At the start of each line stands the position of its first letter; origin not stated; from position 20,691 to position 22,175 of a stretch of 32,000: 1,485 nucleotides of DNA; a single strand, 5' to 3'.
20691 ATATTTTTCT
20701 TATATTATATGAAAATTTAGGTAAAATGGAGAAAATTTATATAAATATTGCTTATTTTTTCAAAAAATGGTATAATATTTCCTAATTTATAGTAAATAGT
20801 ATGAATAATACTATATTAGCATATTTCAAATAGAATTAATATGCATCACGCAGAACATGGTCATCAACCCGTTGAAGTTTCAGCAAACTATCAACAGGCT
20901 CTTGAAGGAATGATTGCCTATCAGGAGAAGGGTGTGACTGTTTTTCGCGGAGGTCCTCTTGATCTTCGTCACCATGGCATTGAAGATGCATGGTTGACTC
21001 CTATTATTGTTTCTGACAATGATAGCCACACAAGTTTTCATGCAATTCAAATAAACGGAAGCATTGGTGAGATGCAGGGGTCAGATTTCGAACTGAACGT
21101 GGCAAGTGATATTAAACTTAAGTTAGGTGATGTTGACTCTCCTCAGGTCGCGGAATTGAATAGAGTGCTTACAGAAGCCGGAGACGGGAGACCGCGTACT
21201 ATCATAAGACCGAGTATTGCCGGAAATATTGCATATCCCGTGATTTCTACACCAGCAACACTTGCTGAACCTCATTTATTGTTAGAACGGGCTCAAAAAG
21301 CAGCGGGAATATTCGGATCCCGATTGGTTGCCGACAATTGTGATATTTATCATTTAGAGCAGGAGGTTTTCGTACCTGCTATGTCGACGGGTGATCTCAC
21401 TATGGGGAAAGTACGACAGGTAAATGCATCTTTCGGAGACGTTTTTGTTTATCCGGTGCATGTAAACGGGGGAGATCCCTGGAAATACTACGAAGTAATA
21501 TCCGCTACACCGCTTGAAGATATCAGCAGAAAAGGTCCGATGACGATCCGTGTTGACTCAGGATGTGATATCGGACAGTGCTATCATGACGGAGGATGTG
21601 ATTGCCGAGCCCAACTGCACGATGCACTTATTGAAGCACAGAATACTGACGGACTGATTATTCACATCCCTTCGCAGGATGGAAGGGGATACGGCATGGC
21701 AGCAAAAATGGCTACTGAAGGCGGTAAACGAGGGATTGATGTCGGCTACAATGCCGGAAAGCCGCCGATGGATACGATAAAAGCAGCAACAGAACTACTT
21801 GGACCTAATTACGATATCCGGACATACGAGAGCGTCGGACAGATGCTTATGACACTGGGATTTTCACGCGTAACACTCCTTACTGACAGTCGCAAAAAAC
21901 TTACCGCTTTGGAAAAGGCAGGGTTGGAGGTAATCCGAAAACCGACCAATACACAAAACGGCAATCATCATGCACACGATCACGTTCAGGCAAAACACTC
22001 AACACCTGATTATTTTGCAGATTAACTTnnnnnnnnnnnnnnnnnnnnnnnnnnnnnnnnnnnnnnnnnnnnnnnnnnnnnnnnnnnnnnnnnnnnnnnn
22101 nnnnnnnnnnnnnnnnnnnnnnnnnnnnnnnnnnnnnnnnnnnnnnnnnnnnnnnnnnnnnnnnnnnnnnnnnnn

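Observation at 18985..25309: Divergent operon pair resembling a bacterial URC-type pyrimidine-nucleoside breakdown and salvage cluster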

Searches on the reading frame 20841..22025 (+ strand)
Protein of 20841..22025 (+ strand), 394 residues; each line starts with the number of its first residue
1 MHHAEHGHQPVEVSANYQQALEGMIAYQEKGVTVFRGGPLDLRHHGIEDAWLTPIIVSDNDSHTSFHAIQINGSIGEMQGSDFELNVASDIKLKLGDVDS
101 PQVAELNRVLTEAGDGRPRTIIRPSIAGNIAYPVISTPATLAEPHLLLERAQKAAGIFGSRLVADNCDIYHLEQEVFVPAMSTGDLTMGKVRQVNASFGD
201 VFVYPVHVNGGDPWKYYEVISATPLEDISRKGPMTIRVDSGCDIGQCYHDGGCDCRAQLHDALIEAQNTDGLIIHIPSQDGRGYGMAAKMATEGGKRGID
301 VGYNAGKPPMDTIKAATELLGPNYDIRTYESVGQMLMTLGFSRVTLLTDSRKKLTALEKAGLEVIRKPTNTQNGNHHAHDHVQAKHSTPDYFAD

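Call 3: search_protein_families(library=pfam, proteins=[window:20841-22025:+], max_evalue=0.01)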
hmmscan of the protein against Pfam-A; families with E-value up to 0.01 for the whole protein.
window:20841-22025:+ (394 aa): 1 family
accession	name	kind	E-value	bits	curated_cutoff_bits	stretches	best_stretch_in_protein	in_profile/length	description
PF00925.25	GTP_cyclohydro2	-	2.6e-20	73.1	23.3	1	227-366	36-162/165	GTP cyclohydrolase II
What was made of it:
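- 20841..22025 (+): GCH2L: a 394-aa protein with a novel N-terminal domain (about residues 10-180) and a GTP-cyclohydrolase-II-fold Zn hydrolase domain (about 180-394). PF00925 scores 73 bits on residues 227-366 (call 3).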

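Call 4: search_protein_families(library=ncbifam, proteins=[window:20841-22025:+], max_evalue=0.01)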
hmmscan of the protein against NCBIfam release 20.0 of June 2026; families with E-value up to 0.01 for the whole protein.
window:20841-22025:+ (394 aa): 7 families
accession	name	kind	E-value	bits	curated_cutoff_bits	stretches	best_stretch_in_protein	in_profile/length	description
NF001591.0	PRK00393.1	subfamily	4.3e-21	75.2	148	1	225-387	38-188/199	GTP cyclohydrolase II RibA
NF006456.0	PRK08815.1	equivalog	2.9e-19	69.6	464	1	232-373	215-345/376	GTP cyclohydrolase II RibA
NF006805.0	PRK09318.1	equivalog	4.1e-19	68.8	486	1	232-383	231-370/387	bifunctional 3,4-dihydroxy-2-butanone-4-phosphate synthase/GTP cyclohydrolase II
TIGR00505.1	ribA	equivalog_domain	8.1e-19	67.9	205.85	1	196-386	10-184/191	GTP cyclohydrolase II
NF006803.0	PRK09311.1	equivalog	3.7e-17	62.2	569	1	227-385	248-396/417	bifunctional 3,4-dihydroxy-2-butanone-4-phosphate synthase/GTP cyclohydrolase II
NF006806.0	PRK09319.1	equivalog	6.5e-17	61.4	764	1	229-378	256-395/561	bifunctional 3,4-dihydroxy-2-butanone-4-phosphate synthase/GTP cyclohydrolase II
NF005536.0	PRK07198.1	equivalog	0.0032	16.4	403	1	231-368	237-374/419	GTP cyclohydrolase II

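Call 8: find_homologous_proteins(query=window:20841-22025:+, max_evalue=0.001)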
Query window:20841-22025:+ (394 aa): 57 proteins with E <= 0.001 among 4289 candidates.
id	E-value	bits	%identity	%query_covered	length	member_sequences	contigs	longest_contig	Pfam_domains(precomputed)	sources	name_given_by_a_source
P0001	4.2e-260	880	97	100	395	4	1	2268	PF00925.26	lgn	-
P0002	2.5e-240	815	90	100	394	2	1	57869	PF00925.26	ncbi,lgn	-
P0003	4.2e-232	788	86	100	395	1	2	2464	PF00925.26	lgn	-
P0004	2.6e-222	756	83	99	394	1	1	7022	PF00925.26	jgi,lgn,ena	-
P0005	3.6e-145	502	58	99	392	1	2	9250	PF00925.26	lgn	-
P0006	3.9e-136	472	57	97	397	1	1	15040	PF00925.26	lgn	-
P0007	4.5e-125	436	52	100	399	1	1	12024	PF00925.26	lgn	-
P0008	1.1e-122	428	51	99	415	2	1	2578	PF00925.26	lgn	-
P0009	7.7e-86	307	41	97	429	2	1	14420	PF00925.26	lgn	-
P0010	8.6e-86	306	41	97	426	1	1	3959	PF00925.26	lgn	-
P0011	4.7e-81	291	41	95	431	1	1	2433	PF00925.26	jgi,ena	-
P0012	2.5e-80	288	42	96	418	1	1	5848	PF00925.26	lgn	-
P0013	4.3e-80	288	40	96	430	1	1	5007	PF00925.26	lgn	-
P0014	5.0e-78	281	38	97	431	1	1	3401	PF00925.26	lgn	-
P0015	7.3e-77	277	36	99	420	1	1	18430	PF00925.26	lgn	-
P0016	1.2e-71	260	39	92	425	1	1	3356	PF00925.26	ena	-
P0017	1.4e-71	260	36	96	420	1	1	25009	PF00925.26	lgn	-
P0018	7.3e-71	257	38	95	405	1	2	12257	PF00925.26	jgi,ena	-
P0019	7.3e-68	247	39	91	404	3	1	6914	PF00925.26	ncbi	-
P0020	9.9e-68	247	40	95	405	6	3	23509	PF00925.26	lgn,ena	-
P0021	1.9e-67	246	39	97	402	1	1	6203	PF00925.26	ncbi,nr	ncbi:MAG: ribA [Candidatus Saccharibacteria bacterium]|nr:ribA [Candidatus Saccharibacteria bacteriu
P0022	7.8e-67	244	36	97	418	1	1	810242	PF00925.26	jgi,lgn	-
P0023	9.4e-67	244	41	80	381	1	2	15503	PF00925.26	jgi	jgi:GTP cyclohydrolase II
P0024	1.5e-66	243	38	96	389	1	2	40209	PF00925.26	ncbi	-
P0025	2.2e-66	242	39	90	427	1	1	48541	PF00925.26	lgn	-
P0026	2.0e-65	239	37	96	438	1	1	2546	PF00925.26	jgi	jgi:GTP cyclohydrolase II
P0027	5.1e-65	238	38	98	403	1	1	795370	PF00925.26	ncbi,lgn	ncbi:MAG: hypothetical protein ABIP50_02350 [Candidatus Saccharimonadales bacterium]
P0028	9.0e-65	237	39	99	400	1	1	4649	PF00925.26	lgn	-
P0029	1.1e-64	237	38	99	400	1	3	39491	PF00925.26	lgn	-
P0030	1.3e-64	237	36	97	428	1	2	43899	PF00925.26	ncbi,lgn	-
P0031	3.9e-64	235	38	98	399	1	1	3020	PF00925.26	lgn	-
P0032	6.2e-64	234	36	98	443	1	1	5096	PF00925.26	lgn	-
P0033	5.1e-63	231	39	97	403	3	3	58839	PF00925.26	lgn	-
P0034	5.4e-63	231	38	98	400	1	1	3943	PF00925.26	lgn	-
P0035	1.1e-62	230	35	94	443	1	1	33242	PF00925.26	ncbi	-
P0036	4.0e-62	228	39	95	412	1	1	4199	PF00925.26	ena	-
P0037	9.0e-62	227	37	97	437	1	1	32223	PF00925.26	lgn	-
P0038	1.0e-61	227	36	98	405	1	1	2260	PF00925.26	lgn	-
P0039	1.5e-61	227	35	97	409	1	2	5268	PF00925.26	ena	-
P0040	2.1e-61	226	38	95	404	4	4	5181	PF00925.26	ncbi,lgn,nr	ncbi:hypothetical protein KDA11_03565 [Candidatus Saccharibacteria bacterium]|nr:hypothetical protei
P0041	3.1e-61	225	37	96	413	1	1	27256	PF00925.26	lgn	-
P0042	3.6e-61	225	35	92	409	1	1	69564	PF00925.26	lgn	-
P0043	7.3e-61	224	36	97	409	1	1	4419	PF00925.26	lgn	-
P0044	9.6e-61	224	36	95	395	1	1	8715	PF00925.26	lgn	-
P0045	1.4e-60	223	38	95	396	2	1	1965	PF00925.26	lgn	-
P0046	3.3e-60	222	35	97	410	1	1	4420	PF00925.26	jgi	-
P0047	2.3e-59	219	36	97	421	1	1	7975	PF00925.26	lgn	-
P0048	3.4e-57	212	35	94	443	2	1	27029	PF00925.26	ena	-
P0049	2.6e-56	209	35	90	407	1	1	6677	PF00925.26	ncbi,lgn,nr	ncbi:MAG: hypothetical protein KIH89_002290 [Candidatus Shapirobacteria bacterium]|nr:hypothetical p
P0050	3.4e-56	209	36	99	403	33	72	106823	PF00925.26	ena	-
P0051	5.2e-56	208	34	96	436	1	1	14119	PF00925.26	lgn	-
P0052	8.2e-56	208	36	96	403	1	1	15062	PF00925.26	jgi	jgi:GTP cyclohydrolase II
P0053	1.6e-53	200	34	90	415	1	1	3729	PF00925.26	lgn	-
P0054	8.8e-52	194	33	97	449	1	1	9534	PF00925.26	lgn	-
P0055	1.6e-51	194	34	97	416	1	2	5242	PF00925.26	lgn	-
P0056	8.0e-51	191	34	96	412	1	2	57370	PF00925.26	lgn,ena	-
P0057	1.5e-50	190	33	99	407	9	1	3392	PF00925.26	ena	-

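Call 11: find_related_loci(query=A1, collection=genome_contigs, flank=10000)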
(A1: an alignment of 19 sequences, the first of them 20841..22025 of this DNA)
Query A1 (394 aa) in genome_contigs; peptide patterns used: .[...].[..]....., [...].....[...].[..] (x = any residue, [..] = any of these).
80 stretches matched a pattern; 31 encode a relative of the query (tblastn E <= 1e-3); 31 distinct loci.
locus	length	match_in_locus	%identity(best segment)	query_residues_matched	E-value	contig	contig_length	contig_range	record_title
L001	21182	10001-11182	90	1-394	0e+0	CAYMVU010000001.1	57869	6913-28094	MAG TPA_asm: uncultured Gammaproteobacteria bacterium isolate SRP093185_co1_18 genome assembly, contig: NODE_198_length_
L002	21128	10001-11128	39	29-394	2e-81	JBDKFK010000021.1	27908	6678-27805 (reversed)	MAG: Candidatus Parcubacteria bacterium isolate farmington_2019_sw_WHONDRS-S19S_0053_A_bin.38 scaffold_0000431, whole ge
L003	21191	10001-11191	37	12-394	2e-73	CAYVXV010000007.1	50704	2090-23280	MAG TPA_asm: uncultured Pseudomonadales bacterium isolate SRP193661_co2_36 genome assembly, contig: NODE_656_length_5070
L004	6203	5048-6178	39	12-394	7e-72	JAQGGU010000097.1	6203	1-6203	MAG: Candidatus Saccharibacteria bacterium isolate RYN_415 scaffold_3573386, whole genome shotgun sequence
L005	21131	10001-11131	38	2-386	2e-68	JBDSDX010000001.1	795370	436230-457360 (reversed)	MAG: Candidatus Saccharimonadales bacterium isolate cluster1_bin.191 k127_10848304, whole genome shotgun sequence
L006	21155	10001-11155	39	2-392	6e-68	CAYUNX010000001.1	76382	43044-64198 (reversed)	MAG TPA_asm: uncultured Candidatus Saccharibacteria bacterium isolate SRP342105_co1_281 genome assembly, contig: NODE_40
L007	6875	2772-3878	39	12-386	2e-65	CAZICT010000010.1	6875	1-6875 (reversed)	MAG TPA_asm: uncultured Candidatus Saccharibacteria bacterium isolate SRP144015_co1_49 genome assembly, contig: NODE_470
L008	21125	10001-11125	38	12-392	5e-65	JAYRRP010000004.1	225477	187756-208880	MAG: Candidatus Saccharimonadales bacterium isolate XM1_ASGE3bin.32 k141_690383, whole genome shotgun sequence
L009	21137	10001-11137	37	12-394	3e-64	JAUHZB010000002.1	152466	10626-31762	MAG: bacterium isolate 3_bin.93 NODE_198_length_152466_cov_1.528538, whole genome shotgun sequence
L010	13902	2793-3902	37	13-387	6e-64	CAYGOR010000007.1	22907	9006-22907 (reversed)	MAG TPA_asm: uncultured Candidatus Saccharibacteria bacterium isolate ERP116193_co1_190 genome assembly, contig: NODE_60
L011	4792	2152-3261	38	13-387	1e-63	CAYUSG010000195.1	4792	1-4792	MAG TPA_asm: uncultured Paenibacillaceae bacterium isolate SRP144015_co1_20 genome assembly, contig: NODE_7253_length_47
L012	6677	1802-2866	35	11-366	2e-62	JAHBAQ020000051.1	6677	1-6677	MAG: Candidatus Shapirobacteria bacterium isolate AQU-07 c_000000191741, whole genome shotgun sequence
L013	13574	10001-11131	37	12-393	2e-60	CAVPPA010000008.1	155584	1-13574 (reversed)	MAG: uncultured Candidatus Saccharibacteria bacterium isolate MFD00008.bin.2.54 genome assembly, contig: contig_99097, w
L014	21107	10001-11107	35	12-386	3e-60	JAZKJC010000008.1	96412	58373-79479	MAG: Patescibacteria group bacterium isolate ADI_DC_SW_02_SPN_11032020-bin081_1 DCSW02SPN_B081_1_000000000008, whole gen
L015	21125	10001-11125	35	13-386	3e-59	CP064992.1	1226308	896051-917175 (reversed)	MAG: Candidatus Saccharibacteria bacterium isolate Hirt_18-Q3-R61-65_BATAC.98_uni chromosome, complete genome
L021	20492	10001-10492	37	196-366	8e-25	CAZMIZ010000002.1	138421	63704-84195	MAG TPA_asm: uncultured Gammaproteobacteria bacterium isolate binchicken_co338_18 genome assembly, contig: NODE_28_lengt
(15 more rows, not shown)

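Call 16: search_protein_families(library=pfam, proteins=[L005:11070-12053:+], max_evalue=1)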
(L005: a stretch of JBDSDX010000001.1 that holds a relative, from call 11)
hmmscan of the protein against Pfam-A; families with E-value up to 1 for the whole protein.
L005:11070-12053:+ (328 aa): 1 family
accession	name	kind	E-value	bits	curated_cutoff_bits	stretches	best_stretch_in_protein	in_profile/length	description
PF00215.30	OMPdecase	-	4.7e-15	56.5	27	1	99-297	17-209/221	Orotidine 5'-phosphate decarboxylase / HUMPS family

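Call 20: search_solved_structures(query=A1, max_evalue=0.01, show_alignments=2)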
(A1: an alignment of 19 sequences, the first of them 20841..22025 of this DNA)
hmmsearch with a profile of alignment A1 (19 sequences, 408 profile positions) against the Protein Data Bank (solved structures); distinct sequences matched with E-value up to 0.01: 3.
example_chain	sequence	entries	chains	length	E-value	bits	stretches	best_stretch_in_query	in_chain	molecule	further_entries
4rl4_A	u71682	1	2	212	1.1e-16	64.4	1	188-386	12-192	GTP cyclohydrolase-2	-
2bz0_A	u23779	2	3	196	3e-16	63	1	241-402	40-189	GTP CYCLOHYDROLASE II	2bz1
4i14_A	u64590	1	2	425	3.1e-15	59.7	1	244-381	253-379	Riboflavin biosynthesis protein RibBA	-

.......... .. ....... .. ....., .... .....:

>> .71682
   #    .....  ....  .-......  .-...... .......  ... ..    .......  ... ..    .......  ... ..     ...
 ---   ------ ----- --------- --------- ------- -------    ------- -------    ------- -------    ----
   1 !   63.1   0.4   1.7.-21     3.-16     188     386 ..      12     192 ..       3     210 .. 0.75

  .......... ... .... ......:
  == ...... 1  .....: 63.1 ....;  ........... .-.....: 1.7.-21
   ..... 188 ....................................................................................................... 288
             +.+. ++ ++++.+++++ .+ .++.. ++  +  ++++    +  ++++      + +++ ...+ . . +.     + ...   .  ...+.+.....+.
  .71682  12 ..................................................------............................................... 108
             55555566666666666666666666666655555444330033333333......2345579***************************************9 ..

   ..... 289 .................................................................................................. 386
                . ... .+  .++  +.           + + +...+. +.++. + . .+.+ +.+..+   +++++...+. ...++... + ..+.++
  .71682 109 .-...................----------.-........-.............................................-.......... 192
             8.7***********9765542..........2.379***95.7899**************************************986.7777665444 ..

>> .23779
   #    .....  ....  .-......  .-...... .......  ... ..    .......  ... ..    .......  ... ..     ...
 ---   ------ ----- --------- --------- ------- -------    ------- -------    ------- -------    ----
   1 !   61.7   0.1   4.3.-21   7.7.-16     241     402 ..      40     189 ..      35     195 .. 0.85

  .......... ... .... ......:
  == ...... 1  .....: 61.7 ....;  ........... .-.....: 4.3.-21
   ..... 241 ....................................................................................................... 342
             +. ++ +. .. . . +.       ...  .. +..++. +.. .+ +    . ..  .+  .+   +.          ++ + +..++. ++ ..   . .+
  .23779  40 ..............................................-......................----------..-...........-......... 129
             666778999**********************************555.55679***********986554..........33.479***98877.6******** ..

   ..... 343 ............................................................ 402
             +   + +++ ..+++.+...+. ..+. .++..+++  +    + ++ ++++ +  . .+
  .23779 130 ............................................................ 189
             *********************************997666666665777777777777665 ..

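Call 22: find_encoding_contigs(protein=P0006, flank=8000, max_places=2)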
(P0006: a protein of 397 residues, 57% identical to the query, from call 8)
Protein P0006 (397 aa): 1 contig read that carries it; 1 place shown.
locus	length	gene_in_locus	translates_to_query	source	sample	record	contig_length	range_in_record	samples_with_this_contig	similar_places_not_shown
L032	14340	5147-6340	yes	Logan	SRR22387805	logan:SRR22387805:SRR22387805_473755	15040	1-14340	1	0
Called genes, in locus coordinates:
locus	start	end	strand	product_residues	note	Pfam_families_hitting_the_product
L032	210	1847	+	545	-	PF00764:Arginosuc_synth, PF06508:QueC (weak), PF20979:Arginosuc_syn_C, PF02142:MGS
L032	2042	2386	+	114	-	PF00583:Acetyltransf_1, PF13673:Acetyltransf_10, PF13508:Acetyltransf_7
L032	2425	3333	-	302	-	PF00892:EamA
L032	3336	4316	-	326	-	PF01979:Amidohydro_1, PF07969:Amidohydro_3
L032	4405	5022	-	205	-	PF00485:PRK, PF01121:CoaE (faint), PF13238:AAA_18 (weak)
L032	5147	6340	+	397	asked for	PF00925:GTP_cyclohydro2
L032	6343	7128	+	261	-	-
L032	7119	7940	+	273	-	PF00294:PfkB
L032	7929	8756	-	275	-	PF00215:OMPdecase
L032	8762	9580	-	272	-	-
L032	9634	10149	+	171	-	PF08211:dCMP_cyt_deam_2, PF00383:dCMP_cyt_deam_1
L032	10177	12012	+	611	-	PF14716:HHH_8, PF00633:HHH (faint), PF14520:HHH_5 (weak), PF14791:DNA_pol_B_thumb, PF02811:PHP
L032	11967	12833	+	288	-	PF00149:Metallophos, PF12850:Metallophos_2 (faint)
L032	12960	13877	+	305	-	PF01180:DHO_dh, PF01207:Dus (faint)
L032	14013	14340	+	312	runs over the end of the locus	PF10418:DHODB_Fe-S_bind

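Call 23: find_encoding_contigs(protein=P0007, flank=8000, max_places=2)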
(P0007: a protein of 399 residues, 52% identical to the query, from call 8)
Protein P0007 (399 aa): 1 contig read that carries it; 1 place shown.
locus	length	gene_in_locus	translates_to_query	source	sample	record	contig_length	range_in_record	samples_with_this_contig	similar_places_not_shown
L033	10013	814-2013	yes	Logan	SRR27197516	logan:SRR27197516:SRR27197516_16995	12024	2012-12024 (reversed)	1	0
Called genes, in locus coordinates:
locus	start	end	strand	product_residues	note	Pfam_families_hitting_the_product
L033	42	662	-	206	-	PF00485:PRK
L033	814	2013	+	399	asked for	PF00925:GTP_cyclohydro2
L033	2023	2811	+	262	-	-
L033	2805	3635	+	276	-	PF00294:PfkB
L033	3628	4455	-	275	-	PF00215:OMPdecase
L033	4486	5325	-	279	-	-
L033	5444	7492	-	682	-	-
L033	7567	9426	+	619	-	PF14716:HHH_8, PF00633:HHH (faint), PF14520:HHH_5 (weak), PF14791:DNA_pol_B_thumb, PF02811:PHP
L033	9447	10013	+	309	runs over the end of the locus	PF01070:FMN_dh (faint), PF01180:DHO_dh, PF00977:His_biosynth (faint)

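Call 24: find_encoding_contigs(protein=P0009, flank=8000, max_places=2)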
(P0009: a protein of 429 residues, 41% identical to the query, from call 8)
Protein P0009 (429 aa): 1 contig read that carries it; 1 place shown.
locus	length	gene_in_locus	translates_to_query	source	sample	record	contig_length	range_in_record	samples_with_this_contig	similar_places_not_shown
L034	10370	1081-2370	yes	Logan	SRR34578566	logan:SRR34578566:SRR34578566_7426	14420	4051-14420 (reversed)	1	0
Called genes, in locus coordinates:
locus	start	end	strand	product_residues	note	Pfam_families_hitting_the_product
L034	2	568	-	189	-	?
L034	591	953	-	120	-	-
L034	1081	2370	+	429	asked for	PF00925:GTP_cyclohydro2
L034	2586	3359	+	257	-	-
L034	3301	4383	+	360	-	PF01926:MMR_HSR1, PF02421:FeoB_N (weak), PF06071:YchF-GTPase_C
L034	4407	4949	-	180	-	-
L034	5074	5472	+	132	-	PF01250:Ribosomal_S6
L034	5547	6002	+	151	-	PF00436:SSB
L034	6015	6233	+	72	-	PF01084:Ribosomal_S18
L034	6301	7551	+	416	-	PF22694:CtpB_N-like, PF17820:PDZ_6 (faint), PF03572:Peptidase_S41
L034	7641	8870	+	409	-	PF00089:Trypsin, PF13365:Trypsin_2, PF13180:PDZ_2, PF17820:PDZ_6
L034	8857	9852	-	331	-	PF03462:PCRF, PF00472:RF-1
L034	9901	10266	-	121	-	PF01197:Ribosomal_L31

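Call 27: search_protein_families(library=pfam, alignment_id=A1, max_evalue=1)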
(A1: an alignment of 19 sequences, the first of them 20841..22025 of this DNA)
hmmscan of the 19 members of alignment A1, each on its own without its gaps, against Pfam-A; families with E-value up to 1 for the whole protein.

A. member 1, window:20841-22025:+ (394 aa): 1 family
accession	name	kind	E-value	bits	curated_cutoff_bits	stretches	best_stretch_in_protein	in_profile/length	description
PF00925.25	GTP_cyclohydro2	-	2.6e-20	73.1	23.3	1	227-366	36-162/165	GTP cyclohydrolase II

B. families by the number of members that match (of 19 scanned): 6 families
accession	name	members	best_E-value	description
PF00925.25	GTP_cyclohydro2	19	2.6e-23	GTP cyclohydrolase II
PF19575.5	HTH_58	2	0.02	Helix-turn-helix domain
PF07868.16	DUF1655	1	0.052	Protein of unknown function (DUF1655)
PF14691.11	Fer4_20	1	0.057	Dihydroprymidine dehydrogenase domain II, 4Fe-4S cluster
PF19811.4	DUF6294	1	0.13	Family of unknown function (DUF6294)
PF02311.25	AraC_binding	1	0.17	AraC-like ligand binding domain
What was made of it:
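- On Urc1/Urg1-type GCH-II homologues: No hit in any of 19 family members at E<=1 (call 27).
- Closest known: Urc1/Urg1 of the fungal URC uracil-catabolism pathway. Different: The N-domain does not match GTP_CH_N (call 27).
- There is no Urc1 N-domain and no URC4, upp or urea genes (calls 27, 4).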
